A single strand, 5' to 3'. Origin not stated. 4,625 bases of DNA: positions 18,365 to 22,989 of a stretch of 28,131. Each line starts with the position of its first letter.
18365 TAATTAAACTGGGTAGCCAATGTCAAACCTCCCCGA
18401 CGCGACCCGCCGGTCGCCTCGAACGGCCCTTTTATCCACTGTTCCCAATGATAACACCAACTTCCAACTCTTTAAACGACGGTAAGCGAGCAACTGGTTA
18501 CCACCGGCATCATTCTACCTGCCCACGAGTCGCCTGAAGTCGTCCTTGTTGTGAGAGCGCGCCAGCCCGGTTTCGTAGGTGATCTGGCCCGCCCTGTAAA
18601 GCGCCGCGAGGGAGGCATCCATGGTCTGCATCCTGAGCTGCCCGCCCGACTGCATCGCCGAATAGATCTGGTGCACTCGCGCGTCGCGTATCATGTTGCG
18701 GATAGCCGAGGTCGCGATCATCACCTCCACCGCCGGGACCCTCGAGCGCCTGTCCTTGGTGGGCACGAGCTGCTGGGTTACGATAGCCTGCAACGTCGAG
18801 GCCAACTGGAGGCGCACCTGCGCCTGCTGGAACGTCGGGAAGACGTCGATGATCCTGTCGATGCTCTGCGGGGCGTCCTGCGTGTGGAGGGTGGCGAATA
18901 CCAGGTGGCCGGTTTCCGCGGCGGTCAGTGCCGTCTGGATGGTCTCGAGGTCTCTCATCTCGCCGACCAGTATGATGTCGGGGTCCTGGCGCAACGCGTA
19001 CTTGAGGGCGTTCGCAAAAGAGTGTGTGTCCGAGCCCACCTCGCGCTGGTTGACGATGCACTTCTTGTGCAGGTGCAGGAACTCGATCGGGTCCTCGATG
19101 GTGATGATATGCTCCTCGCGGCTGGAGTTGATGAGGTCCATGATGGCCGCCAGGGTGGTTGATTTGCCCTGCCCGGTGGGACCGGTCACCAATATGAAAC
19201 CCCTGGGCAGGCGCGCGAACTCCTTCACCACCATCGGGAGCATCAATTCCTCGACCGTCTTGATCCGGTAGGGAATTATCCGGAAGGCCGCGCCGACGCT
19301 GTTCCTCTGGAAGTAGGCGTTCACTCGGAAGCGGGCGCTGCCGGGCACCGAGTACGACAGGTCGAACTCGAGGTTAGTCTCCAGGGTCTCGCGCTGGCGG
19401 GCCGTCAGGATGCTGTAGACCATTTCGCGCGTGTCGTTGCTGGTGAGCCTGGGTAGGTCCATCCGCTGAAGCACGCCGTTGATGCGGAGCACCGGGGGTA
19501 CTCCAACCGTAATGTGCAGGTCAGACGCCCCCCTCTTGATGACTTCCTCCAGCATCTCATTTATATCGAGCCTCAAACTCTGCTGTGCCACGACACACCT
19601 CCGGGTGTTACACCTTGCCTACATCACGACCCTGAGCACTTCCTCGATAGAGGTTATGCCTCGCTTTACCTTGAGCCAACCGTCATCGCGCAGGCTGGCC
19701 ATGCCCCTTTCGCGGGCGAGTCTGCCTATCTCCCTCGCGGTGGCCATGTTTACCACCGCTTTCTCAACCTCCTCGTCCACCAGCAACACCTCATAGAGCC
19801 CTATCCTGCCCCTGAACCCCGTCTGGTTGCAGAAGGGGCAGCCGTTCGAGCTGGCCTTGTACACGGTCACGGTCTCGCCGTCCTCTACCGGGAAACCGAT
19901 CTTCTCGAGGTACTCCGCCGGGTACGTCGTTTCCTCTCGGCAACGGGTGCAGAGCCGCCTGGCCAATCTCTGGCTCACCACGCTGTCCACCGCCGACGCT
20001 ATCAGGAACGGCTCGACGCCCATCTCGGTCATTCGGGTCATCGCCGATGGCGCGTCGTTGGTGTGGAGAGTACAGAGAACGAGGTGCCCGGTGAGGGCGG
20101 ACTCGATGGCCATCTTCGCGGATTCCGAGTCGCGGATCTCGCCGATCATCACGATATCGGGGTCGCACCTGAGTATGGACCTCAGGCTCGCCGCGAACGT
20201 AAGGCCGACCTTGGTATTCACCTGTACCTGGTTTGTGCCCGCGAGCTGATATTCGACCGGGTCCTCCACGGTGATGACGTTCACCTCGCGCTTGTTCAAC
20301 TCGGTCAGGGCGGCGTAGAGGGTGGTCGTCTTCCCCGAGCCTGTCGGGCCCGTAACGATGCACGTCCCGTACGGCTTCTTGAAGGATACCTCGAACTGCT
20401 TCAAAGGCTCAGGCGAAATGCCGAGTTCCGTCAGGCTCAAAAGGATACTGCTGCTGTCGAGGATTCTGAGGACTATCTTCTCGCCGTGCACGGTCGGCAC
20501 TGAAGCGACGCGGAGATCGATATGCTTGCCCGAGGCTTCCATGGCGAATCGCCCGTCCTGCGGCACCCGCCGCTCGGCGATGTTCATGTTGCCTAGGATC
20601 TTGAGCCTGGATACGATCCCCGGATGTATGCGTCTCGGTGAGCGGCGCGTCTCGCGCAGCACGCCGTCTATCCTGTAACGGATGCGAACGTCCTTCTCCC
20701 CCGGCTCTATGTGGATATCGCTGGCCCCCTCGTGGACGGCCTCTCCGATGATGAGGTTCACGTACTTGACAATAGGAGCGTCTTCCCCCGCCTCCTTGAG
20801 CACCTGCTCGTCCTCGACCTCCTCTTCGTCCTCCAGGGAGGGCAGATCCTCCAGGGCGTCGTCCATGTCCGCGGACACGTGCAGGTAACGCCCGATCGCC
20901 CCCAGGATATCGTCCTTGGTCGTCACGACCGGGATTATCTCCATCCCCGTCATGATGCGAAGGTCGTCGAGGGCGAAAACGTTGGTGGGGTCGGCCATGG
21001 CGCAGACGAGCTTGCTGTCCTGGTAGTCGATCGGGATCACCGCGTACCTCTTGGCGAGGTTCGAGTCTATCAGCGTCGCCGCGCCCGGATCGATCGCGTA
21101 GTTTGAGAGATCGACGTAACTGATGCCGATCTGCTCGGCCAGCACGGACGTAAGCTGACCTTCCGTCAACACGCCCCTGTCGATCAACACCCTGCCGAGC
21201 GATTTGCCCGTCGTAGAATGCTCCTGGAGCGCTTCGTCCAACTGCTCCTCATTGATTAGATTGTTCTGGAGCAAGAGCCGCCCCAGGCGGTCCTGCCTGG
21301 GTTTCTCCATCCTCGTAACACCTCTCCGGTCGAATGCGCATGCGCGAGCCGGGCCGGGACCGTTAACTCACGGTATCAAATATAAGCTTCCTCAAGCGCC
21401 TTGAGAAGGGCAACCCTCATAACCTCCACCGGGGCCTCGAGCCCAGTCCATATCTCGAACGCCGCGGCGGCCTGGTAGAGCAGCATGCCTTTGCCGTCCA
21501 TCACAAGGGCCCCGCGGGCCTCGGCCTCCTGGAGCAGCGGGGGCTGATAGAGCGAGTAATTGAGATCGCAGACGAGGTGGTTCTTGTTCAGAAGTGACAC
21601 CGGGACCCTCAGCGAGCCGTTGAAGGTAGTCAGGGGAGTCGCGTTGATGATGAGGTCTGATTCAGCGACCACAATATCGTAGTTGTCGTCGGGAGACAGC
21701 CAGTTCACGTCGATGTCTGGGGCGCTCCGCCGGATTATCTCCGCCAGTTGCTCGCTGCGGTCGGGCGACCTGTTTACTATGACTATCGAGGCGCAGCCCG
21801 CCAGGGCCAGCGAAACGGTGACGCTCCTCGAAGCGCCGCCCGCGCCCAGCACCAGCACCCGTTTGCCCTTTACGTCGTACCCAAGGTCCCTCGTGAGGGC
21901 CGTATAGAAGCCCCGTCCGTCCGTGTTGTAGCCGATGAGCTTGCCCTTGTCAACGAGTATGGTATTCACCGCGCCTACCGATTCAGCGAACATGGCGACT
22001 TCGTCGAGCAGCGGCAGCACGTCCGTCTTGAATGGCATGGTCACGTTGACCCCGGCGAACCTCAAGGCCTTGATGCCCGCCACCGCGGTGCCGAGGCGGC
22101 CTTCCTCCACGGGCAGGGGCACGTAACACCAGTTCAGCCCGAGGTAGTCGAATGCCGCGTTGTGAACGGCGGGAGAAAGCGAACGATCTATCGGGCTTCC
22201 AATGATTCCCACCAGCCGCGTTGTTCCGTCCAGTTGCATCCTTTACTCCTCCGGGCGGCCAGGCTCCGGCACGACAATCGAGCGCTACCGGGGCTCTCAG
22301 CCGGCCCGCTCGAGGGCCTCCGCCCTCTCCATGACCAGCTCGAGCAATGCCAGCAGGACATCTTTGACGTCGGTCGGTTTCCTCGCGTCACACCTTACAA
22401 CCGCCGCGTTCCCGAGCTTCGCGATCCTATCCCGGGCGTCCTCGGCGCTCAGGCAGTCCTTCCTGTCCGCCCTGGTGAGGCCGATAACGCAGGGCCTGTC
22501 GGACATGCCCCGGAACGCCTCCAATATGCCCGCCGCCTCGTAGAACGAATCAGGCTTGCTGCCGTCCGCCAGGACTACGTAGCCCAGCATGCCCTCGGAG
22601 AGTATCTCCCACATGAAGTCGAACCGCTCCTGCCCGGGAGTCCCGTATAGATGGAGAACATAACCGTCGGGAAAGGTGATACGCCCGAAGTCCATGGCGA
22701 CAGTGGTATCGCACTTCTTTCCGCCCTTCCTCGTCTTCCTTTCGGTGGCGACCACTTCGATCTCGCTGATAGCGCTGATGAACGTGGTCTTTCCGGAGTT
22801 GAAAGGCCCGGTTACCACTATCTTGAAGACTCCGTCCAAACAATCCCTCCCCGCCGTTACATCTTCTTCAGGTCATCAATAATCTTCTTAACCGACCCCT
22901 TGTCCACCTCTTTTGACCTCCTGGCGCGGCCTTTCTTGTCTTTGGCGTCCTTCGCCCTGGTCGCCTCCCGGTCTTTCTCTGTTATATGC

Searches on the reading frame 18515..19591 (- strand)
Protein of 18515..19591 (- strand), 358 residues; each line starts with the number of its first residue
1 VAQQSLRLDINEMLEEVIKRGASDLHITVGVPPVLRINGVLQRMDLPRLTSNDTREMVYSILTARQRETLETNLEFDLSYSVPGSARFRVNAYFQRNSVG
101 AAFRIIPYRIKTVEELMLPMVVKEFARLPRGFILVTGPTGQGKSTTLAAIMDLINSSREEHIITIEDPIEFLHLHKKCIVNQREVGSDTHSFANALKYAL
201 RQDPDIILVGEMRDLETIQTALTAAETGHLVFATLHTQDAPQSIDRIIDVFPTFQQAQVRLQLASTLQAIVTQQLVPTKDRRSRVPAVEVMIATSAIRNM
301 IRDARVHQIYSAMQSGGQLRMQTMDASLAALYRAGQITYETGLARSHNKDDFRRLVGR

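Call 9: search_protein_families(library=pfam, proteins=[window:18515-19591:-], max_evalue=0.001)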
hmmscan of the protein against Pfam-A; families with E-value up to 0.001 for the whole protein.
window:18515-19591:- (358 aa): 4 families
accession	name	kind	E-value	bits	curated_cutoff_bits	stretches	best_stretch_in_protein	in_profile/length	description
PF00437.27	T2SSE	-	3.4e-49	167.9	24.9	1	6-290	8-288/370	Type II/IV secretion system protein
PF13401.12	AAA_22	-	0.00018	22.3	27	1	130-166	5-33/130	AAA domain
PF25199.1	nSTAND_NTPase5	-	0.00027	21.2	34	1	109-174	21-85/145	Novel STAND NTPase 5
PF13555.12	AAA_29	-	0.00045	20.4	27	0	129-157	21-49/61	P-loop containing region of AAA domain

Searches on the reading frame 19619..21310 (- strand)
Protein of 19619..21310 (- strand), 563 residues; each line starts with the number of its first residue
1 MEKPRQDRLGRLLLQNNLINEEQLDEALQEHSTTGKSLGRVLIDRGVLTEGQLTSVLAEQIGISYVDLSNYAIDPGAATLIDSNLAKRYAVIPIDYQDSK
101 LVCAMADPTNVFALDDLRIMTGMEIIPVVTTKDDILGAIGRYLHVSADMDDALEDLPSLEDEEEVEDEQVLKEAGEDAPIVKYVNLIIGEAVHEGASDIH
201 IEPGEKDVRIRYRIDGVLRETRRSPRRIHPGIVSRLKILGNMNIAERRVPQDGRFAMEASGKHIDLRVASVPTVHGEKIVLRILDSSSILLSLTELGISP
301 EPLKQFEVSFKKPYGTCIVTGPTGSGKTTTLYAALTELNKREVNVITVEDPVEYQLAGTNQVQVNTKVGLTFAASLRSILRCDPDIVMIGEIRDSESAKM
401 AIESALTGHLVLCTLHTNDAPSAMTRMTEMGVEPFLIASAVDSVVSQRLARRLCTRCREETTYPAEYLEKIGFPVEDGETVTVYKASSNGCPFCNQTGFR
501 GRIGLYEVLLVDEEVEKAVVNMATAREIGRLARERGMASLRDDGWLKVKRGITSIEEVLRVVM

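Call 9: search_protein_families(library=pfam, proteins=[window:19619-21310:-], max_evalue=0.001)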
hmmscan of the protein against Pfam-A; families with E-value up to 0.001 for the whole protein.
window:19619-21310:- (563 aa): 5 families
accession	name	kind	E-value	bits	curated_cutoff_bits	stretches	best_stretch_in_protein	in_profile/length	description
PF00437.27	T2SSE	-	6.2e-136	453.3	24.9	1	174-560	2-370/370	Type II/IV secretion system protein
PF05157.20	MshEN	-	6.2e-20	71.4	23.1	1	62-144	2-85/90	MshEN domain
PF25199.1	nSTAND_NTPase5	-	1.3e-05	25.5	34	1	309-354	36-82/145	Novel STAND NTPase 5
PF13401.12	AAA_22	-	0.00023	21.9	27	1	315-353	6-44/130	AAA domain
PF20720.3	nSTAND3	-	0.00034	20.8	27.2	1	314-355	17-58/155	Novel STAND NTPase 3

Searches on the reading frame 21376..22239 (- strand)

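Call 9: search_protein_families(library=pfam, proteins=[window:21376-22239:-], max_evalue=0.001)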
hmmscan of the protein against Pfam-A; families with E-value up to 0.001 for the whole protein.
window:21376-22239:- (287 aa): 4 families
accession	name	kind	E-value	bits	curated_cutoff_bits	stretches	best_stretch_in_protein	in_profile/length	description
PF08501.16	Shikimate_dh_N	-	3.4e-27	94.9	27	1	12-94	1-83/83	Shikimate dehydrogenase substrate binding domain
PF18317.6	SDH_C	-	8.3e-14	51.5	25.8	1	249-278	1-30/31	Shikimate 5'-dehydrogenase C-terminal domain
PF01488.26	Shikimate_DH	-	2.2e-09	38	24.3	1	122-201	9-83/138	Shikimate / quinate 5-dehydrogenase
PF03435.24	Sacchrp_dh_NADP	-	0.00028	21.7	25.1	1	128-206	1-81/129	Saccharopine dehydrogenase NADP binding domain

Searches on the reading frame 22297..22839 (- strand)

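Call 9: search_protein_families(library=pfam, proteins=[window:22297-22839:-], max_evalue=0.001)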
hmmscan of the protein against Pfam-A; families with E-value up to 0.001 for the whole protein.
window:22297-22839:- (180 aa): 3 families
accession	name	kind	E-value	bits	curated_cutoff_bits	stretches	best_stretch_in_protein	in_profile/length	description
PF03029.23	ATP_bind_1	-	1.1e-14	55.3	27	1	37-138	60-178/240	Conserved hypothetical ATP binding protein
PF00071.28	Ras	-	1.3e-06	28.5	21.6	1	6-169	1-160/162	Ras family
PF01926.29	MMR_HSR1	-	0.00077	20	21.9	1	6-71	1-58/113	50S ribosome-binding GTPase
